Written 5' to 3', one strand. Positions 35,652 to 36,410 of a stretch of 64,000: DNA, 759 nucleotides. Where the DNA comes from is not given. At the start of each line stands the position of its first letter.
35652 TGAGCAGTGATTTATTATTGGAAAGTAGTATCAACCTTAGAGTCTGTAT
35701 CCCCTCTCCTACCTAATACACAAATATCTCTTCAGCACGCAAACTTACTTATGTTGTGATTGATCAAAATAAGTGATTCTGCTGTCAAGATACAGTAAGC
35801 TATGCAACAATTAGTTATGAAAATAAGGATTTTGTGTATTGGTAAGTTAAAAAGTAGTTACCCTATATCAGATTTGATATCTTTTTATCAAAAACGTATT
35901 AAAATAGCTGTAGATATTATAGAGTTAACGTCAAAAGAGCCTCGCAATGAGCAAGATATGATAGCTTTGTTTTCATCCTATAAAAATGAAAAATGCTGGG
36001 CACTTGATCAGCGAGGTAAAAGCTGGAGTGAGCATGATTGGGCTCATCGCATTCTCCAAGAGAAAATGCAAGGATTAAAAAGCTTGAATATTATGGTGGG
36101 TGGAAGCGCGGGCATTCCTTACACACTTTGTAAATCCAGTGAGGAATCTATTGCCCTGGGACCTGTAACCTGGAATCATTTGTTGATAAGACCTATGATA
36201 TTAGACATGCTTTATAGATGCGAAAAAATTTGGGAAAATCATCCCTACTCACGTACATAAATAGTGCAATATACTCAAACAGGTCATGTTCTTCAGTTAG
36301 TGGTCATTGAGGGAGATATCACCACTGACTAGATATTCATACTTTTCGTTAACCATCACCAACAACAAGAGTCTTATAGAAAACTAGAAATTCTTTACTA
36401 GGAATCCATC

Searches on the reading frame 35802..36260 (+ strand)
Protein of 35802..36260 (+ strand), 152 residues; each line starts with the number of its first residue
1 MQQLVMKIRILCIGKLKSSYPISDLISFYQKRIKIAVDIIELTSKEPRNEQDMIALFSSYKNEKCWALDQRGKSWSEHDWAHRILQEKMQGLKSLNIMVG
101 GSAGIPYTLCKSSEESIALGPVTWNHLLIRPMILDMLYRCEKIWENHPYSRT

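Call 65: search_protein_families(library=pfam, proteins=[window:35802-36260:+], max_evalue=0.01)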
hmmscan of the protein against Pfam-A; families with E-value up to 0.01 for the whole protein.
window:35802-36260:+ (152 aa): 1 family
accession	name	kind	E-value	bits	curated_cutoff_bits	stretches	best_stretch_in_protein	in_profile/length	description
PF02590.22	SPOUT_MTase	-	9.2e-26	91.1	27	1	6-149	1-153/154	Predicted SPOUT methyltransferase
